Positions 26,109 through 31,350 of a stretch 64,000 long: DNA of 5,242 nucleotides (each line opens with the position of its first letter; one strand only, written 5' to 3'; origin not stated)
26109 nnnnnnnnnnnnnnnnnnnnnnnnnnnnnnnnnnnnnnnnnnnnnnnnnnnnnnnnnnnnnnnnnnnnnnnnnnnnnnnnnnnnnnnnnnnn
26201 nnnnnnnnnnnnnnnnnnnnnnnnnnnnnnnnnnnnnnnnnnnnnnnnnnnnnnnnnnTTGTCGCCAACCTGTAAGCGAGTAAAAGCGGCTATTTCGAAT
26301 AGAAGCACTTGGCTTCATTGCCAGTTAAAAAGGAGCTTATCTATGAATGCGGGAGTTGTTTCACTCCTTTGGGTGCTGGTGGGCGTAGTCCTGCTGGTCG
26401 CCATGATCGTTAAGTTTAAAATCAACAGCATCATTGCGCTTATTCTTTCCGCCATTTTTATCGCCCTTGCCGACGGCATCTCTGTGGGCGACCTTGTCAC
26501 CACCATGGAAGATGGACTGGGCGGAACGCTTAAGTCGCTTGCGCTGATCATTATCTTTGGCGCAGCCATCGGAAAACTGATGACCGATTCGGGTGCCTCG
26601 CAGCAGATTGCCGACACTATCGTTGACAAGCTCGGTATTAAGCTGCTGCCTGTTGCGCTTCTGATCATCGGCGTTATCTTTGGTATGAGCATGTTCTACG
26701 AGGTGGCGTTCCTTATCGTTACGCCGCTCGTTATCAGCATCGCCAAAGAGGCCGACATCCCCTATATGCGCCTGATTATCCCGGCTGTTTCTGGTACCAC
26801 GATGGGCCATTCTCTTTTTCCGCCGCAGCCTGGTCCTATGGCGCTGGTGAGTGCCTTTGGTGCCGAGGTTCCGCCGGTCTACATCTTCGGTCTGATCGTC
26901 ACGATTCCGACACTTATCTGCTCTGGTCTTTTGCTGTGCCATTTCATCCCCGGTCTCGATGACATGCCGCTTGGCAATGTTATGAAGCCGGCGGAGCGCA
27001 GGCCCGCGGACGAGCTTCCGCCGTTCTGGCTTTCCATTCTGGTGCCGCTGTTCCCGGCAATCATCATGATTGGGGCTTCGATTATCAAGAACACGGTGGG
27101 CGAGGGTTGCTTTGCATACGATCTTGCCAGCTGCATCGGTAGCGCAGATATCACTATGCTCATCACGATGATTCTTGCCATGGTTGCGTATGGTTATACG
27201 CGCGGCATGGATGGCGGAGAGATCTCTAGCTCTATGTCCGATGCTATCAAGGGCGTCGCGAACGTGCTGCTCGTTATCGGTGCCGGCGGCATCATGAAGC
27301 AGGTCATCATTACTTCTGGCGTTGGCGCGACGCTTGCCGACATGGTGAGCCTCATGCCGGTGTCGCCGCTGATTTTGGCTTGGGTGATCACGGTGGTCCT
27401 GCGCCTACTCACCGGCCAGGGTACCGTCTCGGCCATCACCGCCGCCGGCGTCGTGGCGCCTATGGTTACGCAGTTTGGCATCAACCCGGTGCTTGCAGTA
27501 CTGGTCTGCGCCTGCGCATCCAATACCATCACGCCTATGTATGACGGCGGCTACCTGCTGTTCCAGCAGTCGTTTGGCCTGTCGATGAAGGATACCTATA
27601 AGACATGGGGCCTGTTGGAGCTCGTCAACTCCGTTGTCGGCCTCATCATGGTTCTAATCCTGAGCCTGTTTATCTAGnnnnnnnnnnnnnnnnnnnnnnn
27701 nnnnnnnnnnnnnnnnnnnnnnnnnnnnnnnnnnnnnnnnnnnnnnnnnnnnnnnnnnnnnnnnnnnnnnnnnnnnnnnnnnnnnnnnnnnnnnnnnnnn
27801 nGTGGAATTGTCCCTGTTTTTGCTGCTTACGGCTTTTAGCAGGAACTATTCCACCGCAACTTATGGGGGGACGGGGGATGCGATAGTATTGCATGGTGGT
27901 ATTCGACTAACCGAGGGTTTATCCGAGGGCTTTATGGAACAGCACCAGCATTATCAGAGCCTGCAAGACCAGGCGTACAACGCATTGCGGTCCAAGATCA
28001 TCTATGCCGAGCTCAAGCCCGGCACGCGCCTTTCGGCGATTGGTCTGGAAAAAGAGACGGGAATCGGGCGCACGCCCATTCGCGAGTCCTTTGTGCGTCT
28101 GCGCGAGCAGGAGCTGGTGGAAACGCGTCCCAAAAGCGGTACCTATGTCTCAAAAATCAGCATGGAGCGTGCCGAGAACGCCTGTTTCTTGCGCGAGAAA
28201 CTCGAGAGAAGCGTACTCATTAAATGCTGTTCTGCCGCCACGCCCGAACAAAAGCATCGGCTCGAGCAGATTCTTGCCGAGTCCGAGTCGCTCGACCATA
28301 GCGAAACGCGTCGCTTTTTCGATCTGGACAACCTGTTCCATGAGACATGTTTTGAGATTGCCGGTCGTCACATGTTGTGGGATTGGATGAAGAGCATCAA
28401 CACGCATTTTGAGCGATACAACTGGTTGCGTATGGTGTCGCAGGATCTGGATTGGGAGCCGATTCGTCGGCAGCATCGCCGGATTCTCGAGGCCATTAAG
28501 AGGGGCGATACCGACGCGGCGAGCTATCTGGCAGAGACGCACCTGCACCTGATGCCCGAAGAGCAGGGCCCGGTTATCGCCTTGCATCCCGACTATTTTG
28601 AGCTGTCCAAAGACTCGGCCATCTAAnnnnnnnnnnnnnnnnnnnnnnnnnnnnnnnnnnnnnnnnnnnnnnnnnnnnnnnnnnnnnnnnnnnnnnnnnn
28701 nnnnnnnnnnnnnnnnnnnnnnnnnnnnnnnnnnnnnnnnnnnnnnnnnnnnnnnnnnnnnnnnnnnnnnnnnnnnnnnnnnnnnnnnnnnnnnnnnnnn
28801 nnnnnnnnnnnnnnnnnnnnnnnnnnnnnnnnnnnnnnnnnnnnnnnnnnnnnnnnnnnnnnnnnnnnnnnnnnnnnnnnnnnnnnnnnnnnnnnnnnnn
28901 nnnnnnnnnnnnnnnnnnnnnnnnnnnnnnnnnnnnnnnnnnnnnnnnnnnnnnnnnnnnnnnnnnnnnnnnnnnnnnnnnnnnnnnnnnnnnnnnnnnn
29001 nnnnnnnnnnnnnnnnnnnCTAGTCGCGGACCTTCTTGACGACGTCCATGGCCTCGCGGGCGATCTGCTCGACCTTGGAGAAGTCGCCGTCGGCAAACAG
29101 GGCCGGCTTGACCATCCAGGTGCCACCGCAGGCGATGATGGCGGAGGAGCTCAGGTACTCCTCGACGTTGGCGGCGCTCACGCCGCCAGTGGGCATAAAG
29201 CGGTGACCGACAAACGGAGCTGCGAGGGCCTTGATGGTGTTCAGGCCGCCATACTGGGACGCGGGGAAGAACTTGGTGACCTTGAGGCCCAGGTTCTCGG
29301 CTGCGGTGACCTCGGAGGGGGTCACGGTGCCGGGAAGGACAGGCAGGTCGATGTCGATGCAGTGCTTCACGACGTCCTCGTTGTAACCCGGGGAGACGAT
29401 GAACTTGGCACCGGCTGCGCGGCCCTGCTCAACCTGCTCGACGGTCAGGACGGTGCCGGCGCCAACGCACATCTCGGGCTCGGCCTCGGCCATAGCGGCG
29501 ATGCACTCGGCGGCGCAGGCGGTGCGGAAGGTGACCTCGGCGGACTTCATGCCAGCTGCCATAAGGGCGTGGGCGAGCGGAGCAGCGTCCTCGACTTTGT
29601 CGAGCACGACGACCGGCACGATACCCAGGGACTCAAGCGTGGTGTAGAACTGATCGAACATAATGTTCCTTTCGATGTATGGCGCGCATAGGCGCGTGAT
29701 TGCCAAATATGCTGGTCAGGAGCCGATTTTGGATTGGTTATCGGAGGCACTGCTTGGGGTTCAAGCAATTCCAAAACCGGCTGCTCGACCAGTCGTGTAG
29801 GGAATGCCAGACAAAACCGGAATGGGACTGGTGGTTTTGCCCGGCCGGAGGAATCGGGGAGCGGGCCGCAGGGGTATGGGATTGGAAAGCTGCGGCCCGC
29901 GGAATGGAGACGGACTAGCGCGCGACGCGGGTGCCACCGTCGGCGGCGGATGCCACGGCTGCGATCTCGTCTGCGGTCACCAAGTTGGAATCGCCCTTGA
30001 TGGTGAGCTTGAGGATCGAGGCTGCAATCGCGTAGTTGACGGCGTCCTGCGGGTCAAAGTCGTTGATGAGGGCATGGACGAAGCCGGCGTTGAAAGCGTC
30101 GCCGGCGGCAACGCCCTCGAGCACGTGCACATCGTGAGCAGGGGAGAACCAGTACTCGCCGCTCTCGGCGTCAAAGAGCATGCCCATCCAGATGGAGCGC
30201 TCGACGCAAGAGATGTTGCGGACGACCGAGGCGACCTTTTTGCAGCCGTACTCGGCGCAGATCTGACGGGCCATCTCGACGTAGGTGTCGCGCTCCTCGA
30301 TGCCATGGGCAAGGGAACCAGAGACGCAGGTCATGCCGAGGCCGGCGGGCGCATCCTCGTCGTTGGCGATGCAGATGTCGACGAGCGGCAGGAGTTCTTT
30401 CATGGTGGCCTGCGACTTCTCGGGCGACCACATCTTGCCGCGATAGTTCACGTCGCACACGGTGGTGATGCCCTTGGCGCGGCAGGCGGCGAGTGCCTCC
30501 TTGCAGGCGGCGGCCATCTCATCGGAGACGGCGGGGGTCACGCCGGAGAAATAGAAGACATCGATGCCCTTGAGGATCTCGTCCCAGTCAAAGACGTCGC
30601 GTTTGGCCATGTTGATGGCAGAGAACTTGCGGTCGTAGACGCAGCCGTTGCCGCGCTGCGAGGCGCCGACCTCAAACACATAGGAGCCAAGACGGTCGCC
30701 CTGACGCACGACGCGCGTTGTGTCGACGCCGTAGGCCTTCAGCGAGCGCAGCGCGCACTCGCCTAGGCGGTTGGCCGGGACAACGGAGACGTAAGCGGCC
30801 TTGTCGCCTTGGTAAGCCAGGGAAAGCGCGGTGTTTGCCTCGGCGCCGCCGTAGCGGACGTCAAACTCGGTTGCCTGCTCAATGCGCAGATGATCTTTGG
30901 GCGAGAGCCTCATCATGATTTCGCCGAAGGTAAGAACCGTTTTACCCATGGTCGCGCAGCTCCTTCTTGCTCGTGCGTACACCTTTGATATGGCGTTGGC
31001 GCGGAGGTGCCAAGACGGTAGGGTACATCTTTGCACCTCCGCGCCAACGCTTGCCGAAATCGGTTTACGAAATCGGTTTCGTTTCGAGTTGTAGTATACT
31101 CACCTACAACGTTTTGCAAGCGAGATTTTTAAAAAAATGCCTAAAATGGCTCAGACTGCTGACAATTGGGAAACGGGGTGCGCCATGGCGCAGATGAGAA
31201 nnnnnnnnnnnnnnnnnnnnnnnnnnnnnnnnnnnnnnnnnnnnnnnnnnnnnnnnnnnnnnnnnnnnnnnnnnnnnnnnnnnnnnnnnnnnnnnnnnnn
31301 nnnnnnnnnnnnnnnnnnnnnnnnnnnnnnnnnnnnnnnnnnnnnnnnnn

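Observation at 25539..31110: Duplicated regulatory module whose hairpin has a conserved 22-nt loop but completely different, compensatory stems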

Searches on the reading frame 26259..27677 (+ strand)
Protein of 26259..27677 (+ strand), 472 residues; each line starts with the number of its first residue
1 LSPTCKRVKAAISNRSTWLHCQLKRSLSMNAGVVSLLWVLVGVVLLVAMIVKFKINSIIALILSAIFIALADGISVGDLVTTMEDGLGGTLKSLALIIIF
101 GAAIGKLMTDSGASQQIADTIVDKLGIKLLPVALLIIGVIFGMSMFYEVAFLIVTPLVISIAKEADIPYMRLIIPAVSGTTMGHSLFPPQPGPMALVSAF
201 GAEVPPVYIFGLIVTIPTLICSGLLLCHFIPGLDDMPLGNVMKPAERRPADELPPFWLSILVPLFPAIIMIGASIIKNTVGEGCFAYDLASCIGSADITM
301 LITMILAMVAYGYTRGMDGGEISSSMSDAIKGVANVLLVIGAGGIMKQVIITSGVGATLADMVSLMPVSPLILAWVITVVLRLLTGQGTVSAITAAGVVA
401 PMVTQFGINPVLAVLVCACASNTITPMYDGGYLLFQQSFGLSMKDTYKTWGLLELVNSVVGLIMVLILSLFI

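Call 6: search_protein_families(library=pfam, proteins=[window:26259-27677:+])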
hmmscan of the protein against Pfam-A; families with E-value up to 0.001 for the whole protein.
window:26259-27677:+ (472 aa): 3 families
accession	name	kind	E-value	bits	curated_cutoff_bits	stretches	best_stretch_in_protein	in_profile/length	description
PF02447.22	GntP_permease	-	5.1e-121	404.9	22.5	1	35-470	2-439/440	GntP family permease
PF03600.22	CitMHS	-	6.4e-12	45.6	31.9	1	50-417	34-335/336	Citrate transporter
PF06808.19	DctM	-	4.2e-06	26.3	23.8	1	185-420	144-363/413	Tripartite ATP-independent periplasmic transporter, DctM component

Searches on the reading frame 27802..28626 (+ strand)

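Call 6: search_protein_families(library=pfam, proteins=[window:27802-28626:+])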
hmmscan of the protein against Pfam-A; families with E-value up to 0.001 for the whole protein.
window:27802-28626:+ (274 aa): 2 families
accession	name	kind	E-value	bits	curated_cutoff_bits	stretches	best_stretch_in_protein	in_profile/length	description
PF07729.17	FCD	-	5.8e-22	78.9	24.3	1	130-249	5-124/125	FCD domain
PF00392.27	GntR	-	6.1e-13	48.7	27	1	54-116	1-64/64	Bacterial regulatory proteins, gntR family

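Call 68: search_protein_families(library=ncbifam, proteins=[window:27802-28626:+], max_evalue=0.00001)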
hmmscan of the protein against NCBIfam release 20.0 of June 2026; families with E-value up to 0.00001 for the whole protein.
window:27802-28626:+ (274 aa): 6 families
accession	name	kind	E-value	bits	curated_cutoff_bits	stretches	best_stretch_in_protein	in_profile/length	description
TIGR03338.1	phnR_burk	equivalog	6.4e-21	74.9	271.5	1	52-248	10-206/212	phosphonate utilization associated transcriptional regulator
NF008504.0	PRK11414.1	equivalog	3.6e-12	46.5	225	1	46-196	5-155/221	GntR family transcriptional regulator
NF003011.0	PRK03837.1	subfamily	4.3e-11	42.9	260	1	130-249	110-227/241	transcriptional regulator NanR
NF007741.0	PRK10421.1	equivalog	1.7e-09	37.5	311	0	53-120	7-75/262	transcriptional regulator LldR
NF052282.1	PLP_TF_PdxR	equivalog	1.5e-07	30.8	320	1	54-132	2-77/448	MocR-like pyridoxine biosynthesis transcription factor PdxR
NF008576.0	PRK11534.1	equivalog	2.4e-07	30.7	218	1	57-248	11-210/225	DNA-binding transcriptional regulator CsiR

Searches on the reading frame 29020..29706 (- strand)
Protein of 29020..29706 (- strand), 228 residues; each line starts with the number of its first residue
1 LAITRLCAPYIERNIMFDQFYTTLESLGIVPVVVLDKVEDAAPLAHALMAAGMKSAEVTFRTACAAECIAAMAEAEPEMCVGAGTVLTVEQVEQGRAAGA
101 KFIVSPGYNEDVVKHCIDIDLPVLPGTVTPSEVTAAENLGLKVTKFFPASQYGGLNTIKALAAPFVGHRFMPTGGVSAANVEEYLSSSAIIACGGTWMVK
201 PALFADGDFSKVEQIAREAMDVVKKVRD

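Call 6: search_protein_families(library=pfam, proteins=[window:29020-29706:-])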
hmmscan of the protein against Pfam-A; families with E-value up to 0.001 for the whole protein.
window:29020-29706:- (228 aa): 1 family
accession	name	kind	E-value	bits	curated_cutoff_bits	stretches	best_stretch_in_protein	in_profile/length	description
PF01081.25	Aldolase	-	2.7e-65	219.9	27.8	1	24-215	5-196/196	KDPG and KHG aldolase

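Call 68: search_protein_families(library=ncbifam, proteins=[window:29020-29664:-], max_evalue=0.00001)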
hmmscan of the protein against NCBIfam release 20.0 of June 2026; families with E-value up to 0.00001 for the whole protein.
window:29020-29664:- (214 aa): 8 families
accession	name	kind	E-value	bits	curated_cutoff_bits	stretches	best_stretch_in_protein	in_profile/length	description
NF004325.0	PRK05718.1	subfamily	2.2e-75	252.7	241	1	7-210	9-212/213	keto-hydroxyglutarate-aldolase/keto-deoxy-phosphogluconate aldolase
TIGR01182.1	eda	subfamily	1.6e-71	239.9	156.05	1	9-207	4-202/204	bifunctional 4-hydroxy-2-oxoglutarate aldolase/2-dehydro-3-deoxy-phosphogluconate aldolase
NF004673.0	PRK06015.1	equivalog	1.3e-58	198.4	320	1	6-207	8-209/212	2-dehydro-3-deoxy-phosphogluconate aldolase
NF041633.1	trifunc_aldol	exception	1.5e-48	165.7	700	1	6-212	2-220/580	KHG/KDPG aldolase/sugar kinase fusion protein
NF005673.0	PRK07455.1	equivalog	7.1e-41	139.7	232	1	6-210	6-210/213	bifunctional 4-hydroxy-2-oxoglutarate aldolase/2-dehydro-3-deoxy-phosphogluconate aldolase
NF005119.0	PRK06552.1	subfamily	2.2e-40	138.4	238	1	8-212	8-212/213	bifunctional 2-keto-4-hydroxyglutarate aldolase/2-keto-3-deoxy-6-phosphogluconate aldolase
NF005499.0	PRK07114.1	equivalog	8.3e-33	114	275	1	7-213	10-221/223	bifunctional 4-hydroxy-2-oxoglutarate aldolase/2-dehydro-3-deoxy-phosphogluconate aldolase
NF006600.0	PRK09140.1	subfamily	2.4e-29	102.1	207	1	23-191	21-190/210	2-dehydro-3-deoxy-6-phosphogalactonate aldolase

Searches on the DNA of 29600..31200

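Call 60: search_rna_families(source=window, start=29600, end=31200, threshold=evalue, max_evalue=5)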
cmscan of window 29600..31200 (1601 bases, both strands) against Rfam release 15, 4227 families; matches with E-value up to 5: 6.
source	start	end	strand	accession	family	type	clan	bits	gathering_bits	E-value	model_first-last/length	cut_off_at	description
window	30976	31069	+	RF04002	MIR6143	Gene; miRNA;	-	27.6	75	0.01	1-89/89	no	MIR6143 microRNA precursor family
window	30992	31050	+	RF03340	mir-6511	Gene; miRNA;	-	26.6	87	0.079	1-67/67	no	mir-6511 microRNA precursor family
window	30989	31053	+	RF03646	MIR9776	Gene; miRNA;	-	24.7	100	0.25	1-84/84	no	MIR9776 microRNA precursor family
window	29861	29900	-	RF03763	mir-2568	Gene; miRNA;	-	18.4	90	1.4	25-64/88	no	mir-2568 microRNA precursor family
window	30727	30789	-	RF02136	HTT-AS1_3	Gene; lncRNA;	-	18.1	70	1.2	1-60/60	no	HTT antisense RNA 1 conserved region 3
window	30491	30522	+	RF00554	SNORA48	Gene; snRNA; snoRNA; HACA-box;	CL00037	15.2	50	4.6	18-49/135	no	Small nucleolar RNA SNORA48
